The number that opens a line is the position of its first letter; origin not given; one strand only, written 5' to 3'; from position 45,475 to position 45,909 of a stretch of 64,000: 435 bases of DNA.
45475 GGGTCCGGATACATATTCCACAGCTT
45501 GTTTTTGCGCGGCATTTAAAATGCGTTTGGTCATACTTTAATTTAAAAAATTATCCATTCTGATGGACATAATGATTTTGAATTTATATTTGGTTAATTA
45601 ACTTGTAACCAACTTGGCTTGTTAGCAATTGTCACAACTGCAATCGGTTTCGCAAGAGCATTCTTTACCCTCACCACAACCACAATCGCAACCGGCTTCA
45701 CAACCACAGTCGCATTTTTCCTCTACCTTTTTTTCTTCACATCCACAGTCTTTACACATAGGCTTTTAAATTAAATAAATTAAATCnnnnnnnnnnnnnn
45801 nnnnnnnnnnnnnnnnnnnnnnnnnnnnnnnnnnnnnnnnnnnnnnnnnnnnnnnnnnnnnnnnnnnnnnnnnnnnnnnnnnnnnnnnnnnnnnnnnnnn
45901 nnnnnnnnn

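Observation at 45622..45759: Unannotated 45-aa metallothionein-like ORF (15 Cys) between tatD and the helicase-nuclease gene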

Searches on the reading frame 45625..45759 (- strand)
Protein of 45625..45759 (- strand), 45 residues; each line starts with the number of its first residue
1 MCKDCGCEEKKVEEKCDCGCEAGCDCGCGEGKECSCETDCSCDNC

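Call 4: search_protein_families(library=pfam, proteins=[window:45625-45759:-], max_evalue=10)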
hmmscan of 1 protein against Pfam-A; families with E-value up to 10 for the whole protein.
seq(45 aa): 0 families
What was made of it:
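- On Pfam PF02067 Metallothionein family 5: The window peptide has no hit at E up to 10 (call 4).
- Closest known: Metallothioneins rich in Cys-X-Cys motifs: Pfam PF02067 'Metallothionein family 5'. Different: The window peptide has no PF02067 hit even at E 10 (call 4).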

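Call 5: search_protein_families(library=ncbifam, proteins=[window:45625-45759:-], max_evalue=10)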
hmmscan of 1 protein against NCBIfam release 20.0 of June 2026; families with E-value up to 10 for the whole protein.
seq(45 aa): 0 families
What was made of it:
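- On RiPP precursor (SCIFF / ranthipeptide type): No NCBIfam hit (call 5).
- No NCBIfam precursor model matches (call 5).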

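Call 7: find_homologous_proteins(query=window:45625-45759:-, max_evalue=0.01)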
Query seq(45 aa): 1 candidates shared short words with the query, none scored E <= 0.01.
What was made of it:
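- Tried and rejected: It returned nothing (call 7).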

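Call 8: find_encoding_contigs(protein=window:45625-45759:-, flank=6000)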
Protein seq(45 aa) (45 aa): 11 contigs read that carry it; 3 places shown.
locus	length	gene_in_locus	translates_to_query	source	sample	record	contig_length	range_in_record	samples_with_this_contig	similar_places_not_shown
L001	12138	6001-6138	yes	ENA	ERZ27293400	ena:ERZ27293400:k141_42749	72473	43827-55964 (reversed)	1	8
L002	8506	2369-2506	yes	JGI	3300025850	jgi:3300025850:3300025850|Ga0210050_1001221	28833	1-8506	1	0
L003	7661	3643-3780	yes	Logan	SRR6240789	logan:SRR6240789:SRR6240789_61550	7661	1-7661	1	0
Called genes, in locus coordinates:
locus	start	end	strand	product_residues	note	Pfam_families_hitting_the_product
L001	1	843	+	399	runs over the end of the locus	PF00266:Aminotran_5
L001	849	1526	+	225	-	PF01592:NifU_N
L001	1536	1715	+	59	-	PF25160:LdpA_Fe-S-bd (faint), PF00037:Fer4 (faint), PF13459:Fer4_15, PF13370:Fer4_13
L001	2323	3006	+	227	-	PF00590:TP_methylase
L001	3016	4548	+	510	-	PF00133:tRNA-synt_1, PF01406:tRNA-synt_1e (weak), PF01921:tRNA-synt_1f (faint), PF09334:tRNA-synt_1g, PF00133:tRNA-synt_1, PF01406:tRNA-synt_1e, PF08264:Anticodon_1 (weak)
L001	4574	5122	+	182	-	PF02674:Colicin_V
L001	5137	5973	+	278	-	PF01026:TatD_DNase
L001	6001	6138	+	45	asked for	-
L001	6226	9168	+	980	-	PF00580:UvrD-helicase, PF13245:AAA_19, PF13604:AAA_30 (faint), PF21445:ADDB_N, PF13361:UvrD_C, PF13538:UvrD_C_2 (weak), PF12705:PDDEXK_1, PF01930:Cas_Cas4 (weak)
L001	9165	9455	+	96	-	PF05258:DciA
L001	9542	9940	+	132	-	-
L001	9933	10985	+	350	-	PF06723:MreB_Mbl, PF00022:Actin (faint), PF00012:HSP70, PF14450:FtsA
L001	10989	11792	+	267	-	PF04085:MreC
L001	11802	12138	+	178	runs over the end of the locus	-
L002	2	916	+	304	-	?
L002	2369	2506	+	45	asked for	-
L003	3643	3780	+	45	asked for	-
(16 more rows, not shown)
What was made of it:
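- Checked: Public gene calls list this exact peptide on 11 contigs (call 8).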

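Call 13: search_protein_representatives(protein=window:45625-45759:-)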
Query: 45 residues. Proteins with E-value up to 0.001 (for the whole library): 2; up to 1e-10: 0; up to 1e-30: 0. The best 2 are listed.
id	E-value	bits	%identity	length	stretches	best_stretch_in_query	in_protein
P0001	3.2e-09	52.7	72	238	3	5-44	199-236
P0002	3.3e-04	37.1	35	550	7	6-40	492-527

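Call 17: search_solved_structures(query=window:45625-45759:-, max_evalue=10, show_alignments=5)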
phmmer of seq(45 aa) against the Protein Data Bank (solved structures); distinct sequences matched with E-value up to 10: 0.
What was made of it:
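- The window peptide itself hits no Pfam, NCBIfam or PDB entry, even at E 10 (calls 4, 5, 17).
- Tried and rejected: Pfam, NCBIfam and PDB sequence searches with the peptide found nothing, even at E 10 (calls 4, 5, 17).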

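Call 18: search_protein_families(library=pfam, proteins=[P0001], max_evalue=10)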
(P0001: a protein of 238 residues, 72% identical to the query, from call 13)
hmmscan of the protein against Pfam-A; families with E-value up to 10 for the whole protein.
P0001 (238 aa): 3 families
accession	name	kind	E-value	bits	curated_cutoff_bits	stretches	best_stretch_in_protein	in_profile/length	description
PF02067.21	Metallothio_5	-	2.8e-07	31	25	4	154-189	3-39/41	Metallothionein family 5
PF08921.16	DUF1904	-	0.0011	19.8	24.1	1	5-100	5-101/108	Domain of unknown function (DUF1904)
PF11988.14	Dsl1_N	-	0.06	12.8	25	1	35-110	150-225/350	Retrograde transport protein Dsl1 N terminal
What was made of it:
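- On Pfam PF02067 Metallothionein family 5: Only the triple-repeat protein P0001 passes, at 31 bits (call 18).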

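Call 19: find_encoding_contigs(protein=P0001, flank=6000)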
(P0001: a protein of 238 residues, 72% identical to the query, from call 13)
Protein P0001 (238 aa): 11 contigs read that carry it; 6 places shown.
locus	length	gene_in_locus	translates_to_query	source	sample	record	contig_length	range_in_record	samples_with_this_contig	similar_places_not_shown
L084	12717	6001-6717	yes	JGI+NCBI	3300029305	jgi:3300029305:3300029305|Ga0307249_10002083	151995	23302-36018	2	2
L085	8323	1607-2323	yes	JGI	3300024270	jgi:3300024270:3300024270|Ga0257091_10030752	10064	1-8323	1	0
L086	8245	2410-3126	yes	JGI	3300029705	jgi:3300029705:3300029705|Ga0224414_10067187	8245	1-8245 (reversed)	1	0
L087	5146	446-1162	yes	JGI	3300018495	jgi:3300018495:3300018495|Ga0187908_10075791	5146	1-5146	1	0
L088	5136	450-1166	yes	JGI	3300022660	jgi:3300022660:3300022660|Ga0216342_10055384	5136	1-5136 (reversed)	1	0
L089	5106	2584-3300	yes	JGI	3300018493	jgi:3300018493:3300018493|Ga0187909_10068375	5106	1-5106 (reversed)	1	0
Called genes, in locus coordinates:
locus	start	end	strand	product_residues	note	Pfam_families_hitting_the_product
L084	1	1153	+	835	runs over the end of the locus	PF09479:Flg_new, PF18998:Flg_new_2, PF09479:Flg_new, PF18657:YDG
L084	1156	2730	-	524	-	PF05833:NFACT_N, PF05670:NFACT-R_1, PF18297:NFACT-R_2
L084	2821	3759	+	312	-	PF13189:Cytidylate_kin2, PF13207:AAA_17, PF13238:AAA_18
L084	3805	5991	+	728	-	PF17764:PriA_3primeBD, PF00270:DEAD, PF04851:ResIII, PF18319:Zn_ribbon_PriA, PF00271:Helicase_C, PF18074:PriA_C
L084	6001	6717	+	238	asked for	-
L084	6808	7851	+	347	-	PF21016:RlmN_N, PF04055:Radical_SAM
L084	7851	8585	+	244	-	PF00481:PP2C (faint), PF13672:PP2C_2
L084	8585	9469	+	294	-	PF00069:Pkinase, PF07714:PK_Tyr_Ser-Thr, PF01636:APH (faint), PF03109:ABC1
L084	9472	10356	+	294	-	PF16745:RsgA_N, PF03193:RsgA_GTPase, PF01926:MMR_HSR1 (weak)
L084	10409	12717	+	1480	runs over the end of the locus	-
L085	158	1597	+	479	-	PF00270:DEAD, PF18319:Zn_ribbon_PriA, PF00271:Helicase_C, PF18074:PriA_C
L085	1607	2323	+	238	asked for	-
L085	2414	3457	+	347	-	PF21016:RlmN_N, PF04055:Radical_SAM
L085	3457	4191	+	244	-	PF00481:PP2C (faint), PF13672:PP2C_2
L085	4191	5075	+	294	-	PF00069:Pkinase, PF07714:PK_Tyr_Ser-Thr, PF01636:APH (faint), PF03109:ABC1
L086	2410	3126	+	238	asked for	-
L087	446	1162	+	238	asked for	-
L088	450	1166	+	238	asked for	-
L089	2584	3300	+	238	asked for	-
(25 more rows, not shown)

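Call 37: find_related_loci(query=A3, collection=metagenome_contigs, flank=4000)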
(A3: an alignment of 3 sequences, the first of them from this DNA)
Query A3 (45 aa) in metagenome_contigs; peptide patterns used: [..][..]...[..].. (x = any residue, [..] = any of these).
161 stretches matched a pattern; 19 encode a relative of the query (tblastn E <= 1e-3); 19 distinct loci.
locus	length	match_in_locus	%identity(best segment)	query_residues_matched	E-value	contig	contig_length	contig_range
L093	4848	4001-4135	56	4-45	2e-6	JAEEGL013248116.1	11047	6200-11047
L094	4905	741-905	59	4-42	2e-6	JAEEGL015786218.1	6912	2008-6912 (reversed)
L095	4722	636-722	66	13-44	3e-6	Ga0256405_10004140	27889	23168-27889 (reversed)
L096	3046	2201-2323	56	4-42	2e-6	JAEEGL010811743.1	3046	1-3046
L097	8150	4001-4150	53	4-43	6e-6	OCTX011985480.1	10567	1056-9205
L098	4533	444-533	61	14-44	1e-5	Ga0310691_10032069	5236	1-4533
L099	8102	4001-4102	53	11-44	1e-5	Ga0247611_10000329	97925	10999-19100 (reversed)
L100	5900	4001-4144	58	4-42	3e-5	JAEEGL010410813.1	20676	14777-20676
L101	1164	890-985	53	12-43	3e-5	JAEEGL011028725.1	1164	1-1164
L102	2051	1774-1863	65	13-43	3e-5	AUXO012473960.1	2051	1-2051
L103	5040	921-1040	54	3-42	3e-5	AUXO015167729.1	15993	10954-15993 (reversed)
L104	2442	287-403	64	4-36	3e-5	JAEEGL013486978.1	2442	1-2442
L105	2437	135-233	55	7-37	4e-5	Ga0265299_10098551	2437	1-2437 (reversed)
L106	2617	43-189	54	5-43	4e-5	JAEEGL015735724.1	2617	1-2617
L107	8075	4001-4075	63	11-37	5e-5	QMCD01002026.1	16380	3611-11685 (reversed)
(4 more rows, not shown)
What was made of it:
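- Tried and rejected: A 3-sequence alignment worked (call 37).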

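Call 41: find_homologous_proteins(query=A4, max_evalue=0.001)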
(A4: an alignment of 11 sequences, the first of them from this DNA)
Query A4 (11 sequences) (45 aa, profile of the alignment): 99 proteins with E <= 0.001 among 1476 candidates.
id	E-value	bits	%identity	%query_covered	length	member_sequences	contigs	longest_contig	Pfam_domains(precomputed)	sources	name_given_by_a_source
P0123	1.2e-11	62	53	71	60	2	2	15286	-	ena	-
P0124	9.6e-11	59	50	60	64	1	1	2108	-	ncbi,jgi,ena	jgi:hypothetical protein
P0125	1.1e-10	59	65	44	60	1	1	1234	-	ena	-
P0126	3.0e-10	58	61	73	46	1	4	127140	-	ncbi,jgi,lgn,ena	-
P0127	4.2e-10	57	65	44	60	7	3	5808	-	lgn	-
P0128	5.9e-10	57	51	78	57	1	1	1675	-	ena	-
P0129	7.4e-10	56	48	69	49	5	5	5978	-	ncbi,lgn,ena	-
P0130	8.9e-10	56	48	69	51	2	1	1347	-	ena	-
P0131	2.0e-9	55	57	67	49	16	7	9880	-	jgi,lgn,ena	-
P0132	2.0e-9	55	53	76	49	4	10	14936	-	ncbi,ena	-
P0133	5.2e-9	54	56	56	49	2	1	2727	-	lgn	-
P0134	8.3e-9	53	52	56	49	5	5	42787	-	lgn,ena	-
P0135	1.4e-8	52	53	67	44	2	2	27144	-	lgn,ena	-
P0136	1.4e-8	52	53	71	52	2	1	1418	-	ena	-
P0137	1.7e-8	52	53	71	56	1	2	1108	-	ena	-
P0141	2.9e-8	51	61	71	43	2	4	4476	-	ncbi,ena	-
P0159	2.1e-7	49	60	56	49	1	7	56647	-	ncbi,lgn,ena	-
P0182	5.3e-6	44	53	71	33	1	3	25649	-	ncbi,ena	-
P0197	6.0e-5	41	50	53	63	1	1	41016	-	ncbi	-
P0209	2.3e-4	39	56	56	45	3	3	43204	-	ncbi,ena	-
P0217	4.6e-4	38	61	69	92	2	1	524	PF06902.17,PF22117.3,PF13459.12,PF13370.12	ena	-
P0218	5.8e-4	38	59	64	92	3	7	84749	-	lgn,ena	-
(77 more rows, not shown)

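Call 43: list_cluster_members(proteins=[window:45625-45759:-, P0126, P0132, P0159, P0129, P0141, P0197, P0209, P0182, P0001])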
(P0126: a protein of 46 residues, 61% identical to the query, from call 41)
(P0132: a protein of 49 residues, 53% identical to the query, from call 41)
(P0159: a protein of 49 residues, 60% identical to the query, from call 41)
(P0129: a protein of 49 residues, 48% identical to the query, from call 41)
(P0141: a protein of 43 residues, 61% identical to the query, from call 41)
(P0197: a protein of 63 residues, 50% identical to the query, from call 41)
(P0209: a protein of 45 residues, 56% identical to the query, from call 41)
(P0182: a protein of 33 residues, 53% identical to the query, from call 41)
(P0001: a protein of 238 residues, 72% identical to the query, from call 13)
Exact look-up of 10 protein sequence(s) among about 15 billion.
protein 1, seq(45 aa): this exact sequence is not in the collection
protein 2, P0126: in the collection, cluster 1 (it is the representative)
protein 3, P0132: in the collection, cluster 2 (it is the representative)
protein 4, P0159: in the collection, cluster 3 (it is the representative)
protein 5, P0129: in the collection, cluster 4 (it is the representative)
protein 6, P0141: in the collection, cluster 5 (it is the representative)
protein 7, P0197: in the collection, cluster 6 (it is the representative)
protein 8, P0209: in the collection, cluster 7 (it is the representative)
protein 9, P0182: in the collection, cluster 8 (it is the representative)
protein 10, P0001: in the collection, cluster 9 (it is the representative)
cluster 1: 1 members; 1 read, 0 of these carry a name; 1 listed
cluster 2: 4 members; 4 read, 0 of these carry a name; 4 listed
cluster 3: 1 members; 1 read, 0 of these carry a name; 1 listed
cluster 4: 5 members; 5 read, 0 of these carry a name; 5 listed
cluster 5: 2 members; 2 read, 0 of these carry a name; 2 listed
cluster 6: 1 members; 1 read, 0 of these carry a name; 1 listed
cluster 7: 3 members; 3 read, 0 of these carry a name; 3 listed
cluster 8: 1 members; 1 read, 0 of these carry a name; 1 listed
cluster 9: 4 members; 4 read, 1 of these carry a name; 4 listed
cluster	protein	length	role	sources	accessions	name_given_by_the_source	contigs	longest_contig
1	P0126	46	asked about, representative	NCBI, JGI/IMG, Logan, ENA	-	-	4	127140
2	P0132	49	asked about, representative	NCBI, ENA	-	-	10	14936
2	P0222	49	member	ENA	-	-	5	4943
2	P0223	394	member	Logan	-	-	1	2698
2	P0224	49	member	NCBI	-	-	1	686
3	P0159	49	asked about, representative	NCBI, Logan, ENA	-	-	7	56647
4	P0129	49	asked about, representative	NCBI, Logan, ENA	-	-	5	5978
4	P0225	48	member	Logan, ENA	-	-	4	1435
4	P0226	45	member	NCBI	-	-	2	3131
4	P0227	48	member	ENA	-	-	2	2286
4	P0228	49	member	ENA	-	-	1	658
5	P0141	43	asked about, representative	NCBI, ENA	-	-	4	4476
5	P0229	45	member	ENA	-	-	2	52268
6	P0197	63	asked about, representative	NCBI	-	-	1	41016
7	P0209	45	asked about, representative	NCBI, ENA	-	-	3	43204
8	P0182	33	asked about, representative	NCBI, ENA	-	-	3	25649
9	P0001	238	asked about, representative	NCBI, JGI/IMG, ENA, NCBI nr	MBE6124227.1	MAG: hypothetical protein E7184_01620 [Erysipelotrichaceae bacterium] | hypothetical protein [Erysipelotrichaceae bacterium]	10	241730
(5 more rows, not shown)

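Call 45: search_protein_families(library=ncbifam, proteins=[P0132, P0126, P0123, P0197, P0001, P0218], max_evalue=10)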
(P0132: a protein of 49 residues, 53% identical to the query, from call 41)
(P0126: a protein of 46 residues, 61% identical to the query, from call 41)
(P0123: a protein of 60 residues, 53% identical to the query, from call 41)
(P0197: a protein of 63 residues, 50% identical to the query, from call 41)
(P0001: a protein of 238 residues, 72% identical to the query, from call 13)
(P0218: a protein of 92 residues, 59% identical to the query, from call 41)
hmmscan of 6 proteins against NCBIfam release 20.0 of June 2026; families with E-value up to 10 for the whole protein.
P0132 (49 aa): 0 families

P0126 (46 aa): 0 families

P0123 (60 aa): 0 families

P0197 (63 aa): 0 families

P0001 (238 aa): 0 families

P0218 (92 aa): 1 family
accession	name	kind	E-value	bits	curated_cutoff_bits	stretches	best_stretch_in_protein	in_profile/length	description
NF052417.1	exo_morph_CdeC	equivalog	0.19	10.6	350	1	41-88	30-76/368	exosporium morphogenetic protein CdeC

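Call 47: search_protein_families(library=pfam, alignment_id=A5, max_evalue=1)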
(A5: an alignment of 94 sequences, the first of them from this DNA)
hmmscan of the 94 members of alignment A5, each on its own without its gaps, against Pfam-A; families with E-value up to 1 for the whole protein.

A. member 1, seq(45 aa): 0 families

B. families by the number of members that match (of 94 scanned): 6 families
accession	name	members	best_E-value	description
PF02067.21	Metallothio_5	53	0.00045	Metallothionein family 5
PF02736.25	Myosin_N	5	0.057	Myosin N-terminal SH3-like domain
PF12749.12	Metallothio_Euk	2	0.66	Eukaryotic metallothionein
PF02068.22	Metallothio_PEC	1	0.24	Plant PEC family metallothionein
PF00131.25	Metallothio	1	0.29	Metallothionein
PF24866.1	DUF7732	1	0.9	Domain of unknown function (DUF7732)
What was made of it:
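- Closest known: Metallothioneins rich in Cys-X-Cys motifs: Pfam PF02067 'Metallothionein family 5'. Same: The relative P0001 passes the PF02067 cut-off, and 53 of 94 family members give weak hits (calls 18, 47).
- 53 of the 94 weakly match Pfam Metallothio_5, and P0001 scores 31 bits against a cut-off of 25 (calls 18, 47).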

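Call 48: search_solved_structures(query=A5, max_evalue=10, show_alignments=3)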
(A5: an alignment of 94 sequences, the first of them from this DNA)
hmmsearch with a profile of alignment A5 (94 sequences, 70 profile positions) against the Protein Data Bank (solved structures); distinct sequences matched with E-value up to 10: 0.
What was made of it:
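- Tried and rejected: A profile of the family against PDB also found nothing (call 48).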

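Call 49: find_encoding_contigs(protein=P0126, flank=5000, max_places=2)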
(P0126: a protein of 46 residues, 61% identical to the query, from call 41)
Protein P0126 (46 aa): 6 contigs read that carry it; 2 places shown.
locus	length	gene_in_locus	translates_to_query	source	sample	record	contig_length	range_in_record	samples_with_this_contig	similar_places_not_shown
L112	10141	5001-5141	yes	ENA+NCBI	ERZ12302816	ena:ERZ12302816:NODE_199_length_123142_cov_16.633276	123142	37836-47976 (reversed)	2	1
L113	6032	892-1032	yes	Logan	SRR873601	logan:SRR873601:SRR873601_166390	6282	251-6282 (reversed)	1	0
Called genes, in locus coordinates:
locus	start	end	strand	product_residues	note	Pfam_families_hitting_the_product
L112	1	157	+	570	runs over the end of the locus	PF00501:AMP-binding, PF13193:AMP-binding_C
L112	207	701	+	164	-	PF00583:Acetyltransf_1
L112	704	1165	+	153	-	PF00692:dUTPase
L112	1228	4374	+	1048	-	PF00005:ABC_tran, PF02463:SMC_N (weak), PF13304:AAA_21 (faint), PF02687:FtsX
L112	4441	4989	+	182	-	-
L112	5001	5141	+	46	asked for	-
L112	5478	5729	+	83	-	PF07441:BofA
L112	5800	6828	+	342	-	PF11187:Mbeg1-like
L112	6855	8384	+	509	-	PF13687:DUF4153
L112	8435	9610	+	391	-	PF01266:DAO (faint), PF03486:HI0933_like, PF07992:Pyr_redox_2, PF13454:NAD_binding_9 (weak), PF13738:Pyr_redox_3 (weak), PF22780:HI0933_like_1st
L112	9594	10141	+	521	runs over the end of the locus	PF28550:DUF8436, PF01134:GIDA (faint), PF01266:DAO (faint), PF03486:HI0933_like (faint), PF07992:Pyr_redox_2 (faint), PF13450:NAD_binding_8 (weak), PF21688:FAD-depend_C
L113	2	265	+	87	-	?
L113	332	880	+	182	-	-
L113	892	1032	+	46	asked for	-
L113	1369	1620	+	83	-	PF07441:BofA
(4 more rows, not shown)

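Call 50: find_encoding_contigs(protein=P0159, flank=5000, max_places=2)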
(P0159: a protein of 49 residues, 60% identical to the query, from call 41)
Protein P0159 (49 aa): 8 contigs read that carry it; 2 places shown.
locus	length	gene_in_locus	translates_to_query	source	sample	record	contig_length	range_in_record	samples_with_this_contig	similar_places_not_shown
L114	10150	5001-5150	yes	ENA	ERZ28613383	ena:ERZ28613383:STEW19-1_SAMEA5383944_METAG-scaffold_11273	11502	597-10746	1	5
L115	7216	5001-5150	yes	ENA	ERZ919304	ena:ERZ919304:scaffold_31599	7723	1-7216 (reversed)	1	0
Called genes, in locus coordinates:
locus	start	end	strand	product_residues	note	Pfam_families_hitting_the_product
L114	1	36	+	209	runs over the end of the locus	?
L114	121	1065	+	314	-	PF00535:Glycos_transf_2, PF13641:Glyco_tranf_2_3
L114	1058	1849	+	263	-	PF00535:Glycos_transf_2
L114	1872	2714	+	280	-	-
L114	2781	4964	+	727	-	PF01757:Acyl_transf_3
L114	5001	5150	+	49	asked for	-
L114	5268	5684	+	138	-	-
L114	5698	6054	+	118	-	-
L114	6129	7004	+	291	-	PF00005:ABC_tran, PF13304:AAA_21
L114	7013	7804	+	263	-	PF12679:ABC2_membrane_2, PF13346:ABC2_membrane_5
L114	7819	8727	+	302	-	PF00294:PfkB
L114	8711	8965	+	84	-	PF01713:Smr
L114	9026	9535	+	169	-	-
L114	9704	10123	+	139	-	-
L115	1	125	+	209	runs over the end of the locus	?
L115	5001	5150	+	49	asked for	-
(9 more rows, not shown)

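Call 51: find_encoding_contigs(protein=P0134, flank=5000, max_places=2)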
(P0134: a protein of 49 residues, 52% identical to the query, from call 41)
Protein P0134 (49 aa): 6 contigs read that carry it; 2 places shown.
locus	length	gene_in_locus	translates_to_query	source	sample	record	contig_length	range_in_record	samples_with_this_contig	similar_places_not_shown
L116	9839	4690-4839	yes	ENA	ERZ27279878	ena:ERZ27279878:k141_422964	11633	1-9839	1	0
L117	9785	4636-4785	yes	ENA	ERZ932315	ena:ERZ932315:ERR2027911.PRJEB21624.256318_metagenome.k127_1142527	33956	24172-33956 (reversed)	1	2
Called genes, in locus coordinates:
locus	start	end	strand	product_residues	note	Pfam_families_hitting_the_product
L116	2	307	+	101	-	?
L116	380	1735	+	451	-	PF02706:Wzz, PF01656:CbiA, PF10609:ParA (weak), PF13614:AAA_31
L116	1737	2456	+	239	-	PF19567:CpsB_CapC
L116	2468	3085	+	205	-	-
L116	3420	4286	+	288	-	-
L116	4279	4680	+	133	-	PF00293:NUDIX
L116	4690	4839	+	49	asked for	-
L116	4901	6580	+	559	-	PF03572:Peptidase_S41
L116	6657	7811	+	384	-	PF13521:AAA_28, PF01928:CYTH (weak)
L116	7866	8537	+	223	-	PF01569:PAP2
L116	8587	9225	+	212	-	PF12917:YfbR-like (weak), PF13023:HD_3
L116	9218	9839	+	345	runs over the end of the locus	PF11187:Mbeg1-like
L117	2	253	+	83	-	?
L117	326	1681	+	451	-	PF02706:Wzz, PF01656:CbiA, PF10609:ParA (weak), PF13614:AAA_31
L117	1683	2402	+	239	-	PF19567:CpsB_CapC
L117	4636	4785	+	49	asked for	-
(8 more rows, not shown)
